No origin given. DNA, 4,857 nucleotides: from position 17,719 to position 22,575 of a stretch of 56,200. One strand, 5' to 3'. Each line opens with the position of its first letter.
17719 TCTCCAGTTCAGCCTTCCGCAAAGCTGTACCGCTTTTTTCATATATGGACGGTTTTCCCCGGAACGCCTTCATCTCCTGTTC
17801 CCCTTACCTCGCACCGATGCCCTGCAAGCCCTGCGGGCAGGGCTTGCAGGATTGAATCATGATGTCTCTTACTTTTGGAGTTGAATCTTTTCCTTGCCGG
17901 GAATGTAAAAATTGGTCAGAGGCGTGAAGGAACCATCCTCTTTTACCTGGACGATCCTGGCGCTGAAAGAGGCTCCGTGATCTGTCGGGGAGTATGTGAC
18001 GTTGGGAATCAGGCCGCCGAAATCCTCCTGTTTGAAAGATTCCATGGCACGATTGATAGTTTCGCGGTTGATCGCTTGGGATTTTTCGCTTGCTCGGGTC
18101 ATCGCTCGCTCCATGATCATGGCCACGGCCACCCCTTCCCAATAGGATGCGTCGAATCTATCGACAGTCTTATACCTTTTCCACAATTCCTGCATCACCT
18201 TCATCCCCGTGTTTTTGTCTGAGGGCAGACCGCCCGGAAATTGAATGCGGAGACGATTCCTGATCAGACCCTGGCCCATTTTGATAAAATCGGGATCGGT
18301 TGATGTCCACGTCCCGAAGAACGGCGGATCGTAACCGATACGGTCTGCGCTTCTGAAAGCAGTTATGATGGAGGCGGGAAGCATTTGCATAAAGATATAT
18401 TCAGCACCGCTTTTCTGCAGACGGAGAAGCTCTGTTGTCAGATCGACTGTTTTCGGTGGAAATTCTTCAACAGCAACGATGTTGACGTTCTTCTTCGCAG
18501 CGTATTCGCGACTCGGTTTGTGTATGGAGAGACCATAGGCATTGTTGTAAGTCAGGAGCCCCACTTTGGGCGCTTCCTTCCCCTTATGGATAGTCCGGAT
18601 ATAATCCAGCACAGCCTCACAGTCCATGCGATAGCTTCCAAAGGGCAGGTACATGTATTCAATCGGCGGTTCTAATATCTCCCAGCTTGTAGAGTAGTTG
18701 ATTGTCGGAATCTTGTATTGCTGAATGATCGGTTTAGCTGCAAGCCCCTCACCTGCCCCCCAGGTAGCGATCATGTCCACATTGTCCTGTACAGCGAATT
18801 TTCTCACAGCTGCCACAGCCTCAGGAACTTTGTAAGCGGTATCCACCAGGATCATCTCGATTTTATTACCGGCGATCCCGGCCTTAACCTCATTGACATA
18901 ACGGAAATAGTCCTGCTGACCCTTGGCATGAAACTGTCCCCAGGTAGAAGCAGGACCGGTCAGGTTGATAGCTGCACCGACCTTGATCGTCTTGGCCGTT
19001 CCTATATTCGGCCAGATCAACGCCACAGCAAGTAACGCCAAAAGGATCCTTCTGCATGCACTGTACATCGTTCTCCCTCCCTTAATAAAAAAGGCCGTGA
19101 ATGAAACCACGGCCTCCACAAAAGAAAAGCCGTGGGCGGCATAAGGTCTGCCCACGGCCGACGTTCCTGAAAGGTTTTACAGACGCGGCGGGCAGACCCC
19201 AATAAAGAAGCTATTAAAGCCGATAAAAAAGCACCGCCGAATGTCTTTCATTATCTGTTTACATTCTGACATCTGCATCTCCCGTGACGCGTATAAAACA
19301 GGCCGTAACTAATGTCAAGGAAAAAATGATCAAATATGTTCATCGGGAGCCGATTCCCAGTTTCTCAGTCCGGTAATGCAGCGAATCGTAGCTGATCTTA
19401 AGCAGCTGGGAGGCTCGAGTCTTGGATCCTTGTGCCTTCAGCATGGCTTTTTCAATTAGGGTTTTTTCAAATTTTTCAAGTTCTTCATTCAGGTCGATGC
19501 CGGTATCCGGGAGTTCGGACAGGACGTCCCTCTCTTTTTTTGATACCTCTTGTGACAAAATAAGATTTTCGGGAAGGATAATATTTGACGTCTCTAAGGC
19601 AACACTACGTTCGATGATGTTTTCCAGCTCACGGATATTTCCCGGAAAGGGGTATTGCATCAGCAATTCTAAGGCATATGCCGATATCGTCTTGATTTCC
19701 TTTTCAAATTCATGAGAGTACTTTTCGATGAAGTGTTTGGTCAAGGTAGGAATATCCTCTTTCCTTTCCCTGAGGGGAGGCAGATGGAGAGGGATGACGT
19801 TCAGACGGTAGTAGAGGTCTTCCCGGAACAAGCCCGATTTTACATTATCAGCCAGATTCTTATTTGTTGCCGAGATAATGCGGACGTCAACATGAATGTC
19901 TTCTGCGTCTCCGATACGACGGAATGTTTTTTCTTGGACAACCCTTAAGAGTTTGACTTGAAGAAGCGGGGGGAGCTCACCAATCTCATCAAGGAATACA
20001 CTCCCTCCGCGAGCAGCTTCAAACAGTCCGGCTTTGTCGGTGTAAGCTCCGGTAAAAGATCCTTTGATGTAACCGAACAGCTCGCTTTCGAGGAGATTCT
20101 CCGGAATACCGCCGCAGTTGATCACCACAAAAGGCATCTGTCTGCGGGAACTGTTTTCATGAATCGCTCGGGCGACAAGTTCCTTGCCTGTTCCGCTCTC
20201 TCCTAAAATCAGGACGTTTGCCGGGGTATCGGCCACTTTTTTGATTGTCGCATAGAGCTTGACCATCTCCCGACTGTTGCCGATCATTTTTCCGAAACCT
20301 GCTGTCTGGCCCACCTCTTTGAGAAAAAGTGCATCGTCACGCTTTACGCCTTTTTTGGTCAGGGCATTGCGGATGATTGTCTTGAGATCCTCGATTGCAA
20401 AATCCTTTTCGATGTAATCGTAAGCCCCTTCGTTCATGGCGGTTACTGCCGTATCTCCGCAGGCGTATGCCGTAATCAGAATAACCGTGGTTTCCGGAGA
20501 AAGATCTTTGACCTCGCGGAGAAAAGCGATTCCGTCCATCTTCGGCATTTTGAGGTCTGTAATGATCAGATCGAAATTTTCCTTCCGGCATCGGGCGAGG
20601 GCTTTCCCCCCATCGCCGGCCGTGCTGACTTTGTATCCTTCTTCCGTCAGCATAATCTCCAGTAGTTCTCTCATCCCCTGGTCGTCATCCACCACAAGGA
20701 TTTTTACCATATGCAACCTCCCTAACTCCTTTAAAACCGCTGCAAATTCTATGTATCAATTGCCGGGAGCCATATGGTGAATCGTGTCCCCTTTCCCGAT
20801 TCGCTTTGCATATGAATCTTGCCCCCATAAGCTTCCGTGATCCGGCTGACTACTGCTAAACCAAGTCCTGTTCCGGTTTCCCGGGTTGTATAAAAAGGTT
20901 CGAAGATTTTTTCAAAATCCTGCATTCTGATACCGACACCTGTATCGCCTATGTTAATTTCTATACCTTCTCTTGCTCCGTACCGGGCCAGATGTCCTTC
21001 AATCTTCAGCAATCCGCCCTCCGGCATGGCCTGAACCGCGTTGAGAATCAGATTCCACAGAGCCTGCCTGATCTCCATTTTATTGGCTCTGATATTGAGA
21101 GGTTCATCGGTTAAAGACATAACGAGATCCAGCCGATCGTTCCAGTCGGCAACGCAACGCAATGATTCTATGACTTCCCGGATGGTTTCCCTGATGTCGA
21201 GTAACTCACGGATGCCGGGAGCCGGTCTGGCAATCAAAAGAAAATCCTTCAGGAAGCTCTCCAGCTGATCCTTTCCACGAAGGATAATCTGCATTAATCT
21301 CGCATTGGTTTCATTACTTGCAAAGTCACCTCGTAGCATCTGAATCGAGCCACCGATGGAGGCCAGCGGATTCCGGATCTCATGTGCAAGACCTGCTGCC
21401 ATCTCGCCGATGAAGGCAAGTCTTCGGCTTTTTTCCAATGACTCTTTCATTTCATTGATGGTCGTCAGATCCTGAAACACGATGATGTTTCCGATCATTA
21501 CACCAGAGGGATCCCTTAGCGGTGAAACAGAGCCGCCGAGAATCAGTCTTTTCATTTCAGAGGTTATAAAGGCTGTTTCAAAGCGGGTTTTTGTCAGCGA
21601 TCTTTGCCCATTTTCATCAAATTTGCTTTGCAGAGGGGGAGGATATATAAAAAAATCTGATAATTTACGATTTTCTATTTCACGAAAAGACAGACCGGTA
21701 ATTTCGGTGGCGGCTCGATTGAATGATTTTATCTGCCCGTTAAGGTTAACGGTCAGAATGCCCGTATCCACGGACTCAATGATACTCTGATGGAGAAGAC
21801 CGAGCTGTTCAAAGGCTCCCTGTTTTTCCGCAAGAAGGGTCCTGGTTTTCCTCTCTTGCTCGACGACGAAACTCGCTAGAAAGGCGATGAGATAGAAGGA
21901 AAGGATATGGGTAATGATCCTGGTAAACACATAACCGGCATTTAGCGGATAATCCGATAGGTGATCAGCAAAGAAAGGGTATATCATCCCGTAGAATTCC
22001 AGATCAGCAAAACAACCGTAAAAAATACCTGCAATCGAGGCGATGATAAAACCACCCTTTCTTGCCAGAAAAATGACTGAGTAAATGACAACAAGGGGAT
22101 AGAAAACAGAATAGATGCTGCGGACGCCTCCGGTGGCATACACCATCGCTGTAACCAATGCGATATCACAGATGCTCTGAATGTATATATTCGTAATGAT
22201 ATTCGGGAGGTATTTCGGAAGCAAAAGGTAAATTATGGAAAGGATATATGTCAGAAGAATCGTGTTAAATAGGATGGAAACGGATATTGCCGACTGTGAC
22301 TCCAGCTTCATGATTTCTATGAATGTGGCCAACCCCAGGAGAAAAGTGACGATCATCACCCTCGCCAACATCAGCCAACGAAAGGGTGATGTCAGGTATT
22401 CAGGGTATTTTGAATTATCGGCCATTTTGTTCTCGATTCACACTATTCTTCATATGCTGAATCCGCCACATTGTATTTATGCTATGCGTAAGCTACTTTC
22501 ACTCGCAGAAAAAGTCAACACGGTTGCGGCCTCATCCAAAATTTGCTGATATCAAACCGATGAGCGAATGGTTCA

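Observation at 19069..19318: Phe-rich leader mini-ORF plus a relay of mutually exclusive hairpins and two intrinsic terminators in front of the ABC/acyl-CoA-ligase operon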

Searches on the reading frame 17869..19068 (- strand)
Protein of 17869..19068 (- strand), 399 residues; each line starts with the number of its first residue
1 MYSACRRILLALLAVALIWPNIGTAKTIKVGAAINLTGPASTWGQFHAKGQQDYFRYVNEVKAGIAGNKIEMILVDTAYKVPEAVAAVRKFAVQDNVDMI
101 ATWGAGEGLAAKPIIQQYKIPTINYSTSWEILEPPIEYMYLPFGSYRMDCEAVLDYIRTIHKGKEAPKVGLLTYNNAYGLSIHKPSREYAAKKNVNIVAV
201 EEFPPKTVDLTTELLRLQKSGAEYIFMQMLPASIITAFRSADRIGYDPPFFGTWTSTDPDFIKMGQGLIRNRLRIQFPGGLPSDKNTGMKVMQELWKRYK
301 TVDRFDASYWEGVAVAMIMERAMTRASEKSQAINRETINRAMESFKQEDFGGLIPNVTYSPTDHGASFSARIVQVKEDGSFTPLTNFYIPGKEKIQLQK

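Call 6: search_protein_families(library=pfam, proteins=[window:17869-19068:-])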
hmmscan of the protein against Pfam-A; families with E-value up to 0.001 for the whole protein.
window:17869-19068:- (399 aa): 3 families
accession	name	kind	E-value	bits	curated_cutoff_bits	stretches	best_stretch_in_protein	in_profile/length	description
PF13458.12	Peripla_BP_6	-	3.4e-51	175.4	31.7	1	27-379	1-342/343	Periplasmic binding protein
PF01094.35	ANF_receptor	-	2.9e-11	43.5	25.4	1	57-252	12-211/353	Receptor family ligand binding region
PF13433.12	Peripla_BP_5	-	2.4e-06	27.3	27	1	28-385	1-346/363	Periplasmic binding protein domain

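Call 9: find_related_loci(query=window:17869-19068:-, collection=genome_contigs, flank=3000)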
Query window:17869-19068:- (399 aa) in genome_contigs; peptide patterns used: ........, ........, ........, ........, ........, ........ (x = any residue, [..] = any of these).
208 stretches matched a pattern; 194 encode a relative of the query (tblastn E <= 1e-3); the best 80 are kept; 80 distinct loci.
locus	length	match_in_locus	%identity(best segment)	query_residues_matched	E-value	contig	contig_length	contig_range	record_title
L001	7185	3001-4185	88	5-399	0e+0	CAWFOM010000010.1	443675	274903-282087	MAG: uncultured delta proteobacterium isolate MFD05942.bin.3.94 genome assembly, contig: contig_26775, whole genome shot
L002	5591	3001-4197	88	1-399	0e+0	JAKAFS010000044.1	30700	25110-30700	MAG: Deltaproteobacteria bacterium isolate WY2.bin112 NODE_1926_length_30700_cov_1.569326, whole genome shotgun sequence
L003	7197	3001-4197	86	1-399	0e+0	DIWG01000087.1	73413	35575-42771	MAG TPA_asm: Syntrophaceae bacterium UBA6112 UBA6112_contig_1782, whole genome shotgun sequence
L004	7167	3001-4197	85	1-399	0e+0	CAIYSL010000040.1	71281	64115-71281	MAG: uncultured Syntrophobacterales bacterium isolate LaPlata_bin-3846 genome assembly, contig: bin-3846:040/141, whole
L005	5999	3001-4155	88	15-399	0e+0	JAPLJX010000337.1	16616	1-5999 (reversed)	MAG: Deltaproteobacteria bacterium isolate LacPavin_0818_WC55_MAG_56_7 LacPavin_0818_WC55_scaffold_141899, whole genome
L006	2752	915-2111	84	1-399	0e+0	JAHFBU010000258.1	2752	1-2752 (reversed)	MAG: Syntrophaceae bacterium isolate nzgw205 NODE_165178_length_2753_cov_3.104103, whole genome shotgun sequence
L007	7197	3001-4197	83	1-399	0e+0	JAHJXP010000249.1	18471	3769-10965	MAG: Proteobacteria bacterium isolate UML_B.mb.18 UML_B.mb.18_k141_137180, whole genome shotgun sequence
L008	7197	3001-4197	84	1-399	0e+0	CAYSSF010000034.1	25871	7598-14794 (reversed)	MAG TPA_asm: uncultured Syntrophaceae bacterium isolate SRP062349_co5_36 genome assembly, contig: NODE_531_length_25871_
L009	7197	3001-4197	84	1-399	0e+0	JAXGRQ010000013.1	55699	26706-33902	MAG: Syntrophales bacterium isolate AnMBR.bin353 bin353_13, whole genome shotgun sequence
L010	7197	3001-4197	85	1-399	0e+0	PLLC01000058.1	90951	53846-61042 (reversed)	MAG: Syntrophaceae bacterium isolate fen_1170 73.20120800_E3X.7_contig_4044, whole genome shotgun sequence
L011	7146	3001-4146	86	18-399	0e+0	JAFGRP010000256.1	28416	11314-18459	MAG: Deltaproteobacteria bacterium isolate Zod_Metabat.836 k87_14490054, whole genome shotgun sequence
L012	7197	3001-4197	82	1-399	0e+0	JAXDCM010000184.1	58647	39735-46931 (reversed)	MAG: Syntrophales bacterium isolate POMEDNA-B44 Raw1_k127_237254, whole genome shotgun sequence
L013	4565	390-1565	83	8-399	0e+0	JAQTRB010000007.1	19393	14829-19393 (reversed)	MAG: Syntrophales bacterium isolate STB_153 NODE_6399_length_19393_cov_6.974515_Sandtown_B, whole genome shotgun sequenc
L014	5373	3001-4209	82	1-399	0e+0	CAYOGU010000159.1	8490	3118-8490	MAG TPA_asm: uncultured Syntrophus sp. isolate binchicken_co265_2 genome assembly, contig: NODE_12005_length_8490_cov_4.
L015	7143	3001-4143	86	19-399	0e+0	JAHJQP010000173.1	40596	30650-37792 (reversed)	MAG: Proteobacteria bacterium isolate OS_PC_MetaG.mb.110 OS_PC_MetaG.mb.110_k141_404314, whole genome shotgun sequence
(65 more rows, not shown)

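Call 22: search_solved_structures(query=window:17869-19068:-, max_evalue=0.00001)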
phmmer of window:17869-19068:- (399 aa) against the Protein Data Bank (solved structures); distinct sequences matched with E-value up to 0.00001: 12.
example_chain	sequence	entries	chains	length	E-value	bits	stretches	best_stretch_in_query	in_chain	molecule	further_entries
3lkb_A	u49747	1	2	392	1.6e-28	102.8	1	36-386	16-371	Probable branched-chain amino acid ABC transporter, amino acid binding protein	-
4n03_A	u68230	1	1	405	5e-12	48.5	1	24-360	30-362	ABC-type branched-chain amino acid transport systems periplasmic component-like protein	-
7ylt_B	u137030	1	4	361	1.4e-10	43.8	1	28-374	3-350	Putative ABC transporter, substrate-binding protein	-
4ru0_A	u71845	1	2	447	1.9e-07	33.5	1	42-380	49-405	Putative branched-chain amino acid ABC transporter, periplasmic branched-chain amino acid-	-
4f06_A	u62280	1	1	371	3.4e-07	32.7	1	25-233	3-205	Extracellular ligand-binding receptor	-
4q6w_A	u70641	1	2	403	3.7e-07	32.6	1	10-249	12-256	Putative leu/ile/val-binding protein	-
4kv7_A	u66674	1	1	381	5.9e-07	31.9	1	25-378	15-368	Probable leucine/isoleucine/valine-binding protein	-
3eaf_A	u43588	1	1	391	7.3e-07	31.6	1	26-391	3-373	ABC transporter, substrate binding protein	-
4evs_A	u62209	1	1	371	7.9e-07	31.4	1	25-233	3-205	PUTATIVE ABC TRANSPORTER SUBUNIT, SUBSTRATE-BINDING COMPONENT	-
3lop_A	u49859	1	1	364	1e-06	31.1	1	29-353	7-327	Substrate binding periplasmic protein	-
4mpt_A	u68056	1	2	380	1.7e-06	30.4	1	24-249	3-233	Putative leu/ile/val-binding protein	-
4n0q_A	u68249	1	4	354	3.2e-06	29.5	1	28-227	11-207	Leu/Ile/Val-binding protein homolog 3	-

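Call 23: search_protein_families(library=ncbifam, proteins=[window:17869-19068:-])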
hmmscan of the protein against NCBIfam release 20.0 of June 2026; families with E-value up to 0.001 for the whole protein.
window:17869-19068:- (399 aa): 2 families
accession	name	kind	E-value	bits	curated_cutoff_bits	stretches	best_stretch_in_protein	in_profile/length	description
NF011933.0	PRK15404.1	subfamily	2.6e-12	46.5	477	1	12-265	11-261/370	high-affinity branched-chain amino acid ABC transporter substrate-binding protein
TIGR03407.1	urea_ABC_UrtA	exception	5.2e-05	22.3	492.75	1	62-384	34-348/361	urea ABC transporter substrate-binding protein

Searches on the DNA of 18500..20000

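Call 4: search_rna_families(source=window, start=18500, end=20000, threshold=evalue, max_evalue=10)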
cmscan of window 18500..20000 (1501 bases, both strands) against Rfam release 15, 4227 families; matches with E-value up to 10: 9.
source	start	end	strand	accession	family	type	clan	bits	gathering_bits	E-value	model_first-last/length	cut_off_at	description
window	19085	19133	-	RF00110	RybB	Gene; sRNA;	-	27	40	0.0067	1-79/79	no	RybB RNA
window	19077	19147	-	RF00519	suhB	Gene; sRNA;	CL00108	23.4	41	0.038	1-77/77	no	Makes More Granules Regulator RNA (mmgR)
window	19087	19164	-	RF02784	SorX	Gene; sRNA;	-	20.9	46.6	0.037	1-73/73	no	Singlet oxygen resistance RNA X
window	19760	19798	+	RF01762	whalefall-1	Gene; sRNA;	-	17.3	37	0.24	1-56/56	no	Whalefall-1 RNA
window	19756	19833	+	RF00191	SNORA57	Gene; snRNA; snoRNA; HACA-box;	-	17.3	40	0.29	1-149/149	no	Small nucleolar RNA SNORA57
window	19059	19132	-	RF00191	SNORA57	Gene; snRNA; snoRNA; HACA-box;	-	16.3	40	0.57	1-149/149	no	Small nucleolar RNA SNORA57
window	19767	19809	+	RF01843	neisseria_FSE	Cis-reg; frameshift_element;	-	14.8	50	8.4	1-40/40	no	neiserria ribosomal frameshift element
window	19707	19770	+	RF01952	SOX2OT_exon2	Gene; lncRNA;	-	12.9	45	6.2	1-69/69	no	SOX2 overlapping transcript exon 2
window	19755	19819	-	RF02186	ST7-OT3_4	Gene; lncRNA;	-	11.9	80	6.8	1-73/73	no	ST7 overlapping transcript 3 conserved region 4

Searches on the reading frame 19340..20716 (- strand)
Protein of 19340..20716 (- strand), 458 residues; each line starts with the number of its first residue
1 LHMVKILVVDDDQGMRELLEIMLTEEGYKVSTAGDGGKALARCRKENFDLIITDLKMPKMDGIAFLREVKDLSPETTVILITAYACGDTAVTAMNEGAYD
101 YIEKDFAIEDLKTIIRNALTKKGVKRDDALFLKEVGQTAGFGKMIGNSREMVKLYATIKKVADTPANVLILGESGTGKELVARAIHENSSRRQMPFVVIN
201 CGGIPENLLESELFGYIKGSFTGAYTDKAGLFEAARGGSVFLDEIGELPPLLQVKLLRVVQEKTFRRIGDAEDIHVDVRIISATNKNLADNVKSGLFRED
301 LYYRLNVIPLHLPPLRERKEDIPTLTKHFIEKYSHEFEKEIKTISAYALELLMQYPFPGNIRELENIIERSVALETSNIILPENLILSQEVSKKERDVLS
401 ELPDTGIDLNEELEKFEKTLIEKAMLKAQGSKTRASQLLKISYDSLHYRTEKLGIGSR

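Call 6: search_protein_families(library=pfam, proteins=[window:19340-20716:-])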
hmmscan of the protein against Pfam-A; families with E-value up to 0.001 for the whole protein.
window:19340-20716:- (458 aa): 8 families
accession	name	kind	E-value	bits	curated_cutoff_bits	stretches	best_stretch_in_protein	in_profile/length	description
PF00158.32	Sigma54_activat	-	3.1e-72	242.2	20.2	1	144-310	1-167/168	Sigma-54 interaction domain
PF00072.30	Response_reg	-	8.8e-32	110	30.2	1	6-115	1-110/111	Response regulator receiver domain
PF25601.1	AAA_lid_14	-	9.7e-26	89.9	27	1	316-389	1-74/87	AAA+ ATPase lid domain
PF14532.12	Sigma54_activ_2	-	2.1e-25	90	25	1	145-315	1-138/138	Sigma-54 interaction domain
PF02954.25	HTH_8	-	5.1e-08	33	22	1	413-452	2-41/42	Bacterial regulatory protein, Fis family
PF07728.20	AAA_5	-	1e-07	32.4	22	1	167-287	1-124/139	AAA domain (dynein-related subfamily)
PF00004.35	AAA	-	0.00018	22.4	21.2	1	168-300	1-121/131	ATPase family associated with various cellular activities (AAA)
PF13191.12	AAA_16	-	0.00027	21.9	32.6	1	146-204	4-63/167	AAA ATPase domain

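Call 23: search_protein_families(library=ncbifam, proteins=[window:19340-20716:-])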
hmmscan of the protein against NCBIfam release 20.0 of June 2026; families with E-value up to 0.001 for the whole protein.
window:19340-20716:- (458 aa): 118 families (the best 25 are shown)
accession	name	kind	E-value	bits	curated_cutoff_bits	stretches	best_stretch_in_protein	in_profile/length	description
NF008469.0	PRK11361.1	equivalog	2.2e-147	491.5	714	1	4-455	5-456/461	acetoacetate metabolism transcriptional regulator AtoC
TIGR01818.1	ntrC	equivalog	5.2e-128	427.7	558.6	1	6-444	1-454/463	nitrogen regulation protein NR(I)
TIGR02915.1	PEP_resp_reg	equivalog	4.9e-123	411.3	502.6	1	6-454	1-443/445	PEP-CTERM-box response regulator transcription factor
NF007689.0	PRK10365.1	equivalog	1.1e-117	393.5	760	1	3-445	5-434/441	sigma-54-dependent response regulator transcription factor ZraR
NF051870.1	NAssimRespRegNtrX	equivalog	1.1e-111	374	600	1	4-455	2-452/452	nitrogen assimilation response regulator NtrX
NF041552.1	TF_PrdR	equivalog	1.1e-111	373.9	795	1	139-452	264-575/577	sigma-54 dependent transcriptional regulator PrdR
NF011695.0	PRK15115.1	equivalog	2.8e-111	372.4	763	1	4-438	7-421/445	two-component system response regulator GlrR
NF041946.1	LuxO_transreg_Vib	equivalog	7.5e-107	358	800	1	9-447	2-454/463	quorum-sensing sigma-54 dependent transcriptional regulator LuxO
TIGR01817.1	nifA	equivalog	3.6e-106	356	528.85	1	142-400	196-453/534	nif-specific transcriptional activator NifA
NF008176.1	PRK10923.1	equivalog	6.4e-105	351.4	620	1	3-455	3-468/469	nitrogen regulation protein NR(I)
NF049963.1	RespRegFlgRCampy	domain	1.7e-103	346.8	750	1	5-402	2-394/429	fla regulon two-component system response regulator FlgR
NF003451.0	PRK05022.1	equivalog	1.2e-100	337.7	476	1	138-455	186-510/512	nitric oxide reductase transcriptional regulator NorR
NF038308.1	RNA_repair_RtcR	equivalog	2.6e-93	313.7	650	1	68-446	104-504/530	RNA repair transcriptional activator RtcR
NF050807.1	TransRegFlbDCaul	equivalog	5.8e-91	305.6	750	1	6-447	3-432/454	sigma-54-dependent transcriptional regulator FlbD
NF041906.1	V4R_TF_MobR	exception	8.2e-90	301.8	999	1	143-452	233-543/544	phenol degradation transcriptional regulator MobR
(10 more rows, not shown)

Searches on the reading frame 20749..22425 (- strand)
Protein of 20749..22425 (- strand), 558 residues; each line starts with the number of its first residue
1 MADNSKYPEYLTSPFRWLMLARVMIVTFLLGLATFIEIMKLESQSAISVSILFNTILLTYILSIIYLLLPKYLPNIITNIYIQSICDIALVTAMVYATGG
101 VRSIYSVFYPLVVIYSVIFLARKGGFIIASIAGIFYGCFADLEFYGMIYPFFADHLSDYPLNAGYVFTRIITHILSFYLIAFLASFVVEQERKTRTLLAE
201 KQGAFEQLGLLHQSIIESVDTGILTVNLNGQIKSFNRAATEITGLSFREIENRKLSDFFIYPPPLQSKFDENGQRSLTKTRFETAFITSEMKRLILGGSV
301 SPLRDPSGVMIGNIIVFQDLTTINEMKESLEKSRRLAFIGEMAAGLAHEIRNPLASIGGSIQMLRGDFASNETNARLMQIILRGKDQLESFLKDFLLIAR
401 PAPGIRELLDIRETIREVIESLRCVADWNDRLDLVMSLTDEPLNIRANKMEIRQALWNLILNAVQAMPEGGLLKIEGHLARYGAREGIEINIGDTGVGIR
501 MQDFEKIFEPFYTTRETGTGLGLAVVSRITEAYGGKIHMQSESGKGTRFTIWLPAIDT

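Call 6: search_protein_families(library=pfam, proteins=[window:20749-22425:-])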
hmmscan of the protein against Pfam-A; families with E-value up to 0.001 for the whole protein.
window:20749-22425:- (558 aa): 7 families
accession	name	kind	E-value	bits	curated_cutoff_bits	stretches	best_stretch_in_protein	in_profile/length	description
PF02518.31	HATPase_c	-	1.1e-25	90.7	26.4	1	450-555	4-109/111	Histidine kinase-, DNA gyrase B-, and HSP90-like ATPase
PF25323.1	6TM_PilS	-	1e-14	55.1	27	1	18-195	15-186/189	PilS-like transmembrane domain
PF00512.31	HisKA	-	6e-12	45.9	26.9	1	340-401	3-63/66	His Kinase A (phospho-acceptor) domain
PF00989.32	PAS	-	3.8e-10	40.2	22.6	1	213-319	4-112/113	PAS fold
PF13426.13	PAS_9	-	7.5e-10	39.5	27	1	221-321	2-102/103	PAS domain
PF08448.16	PAS_4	-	5.3e-07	30.3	23.1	1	217-321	2-106/110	PAS fold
PF13188.13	PAS_8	-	6.7e-06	26.3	21.8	1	212-269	3-57/65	PAS domain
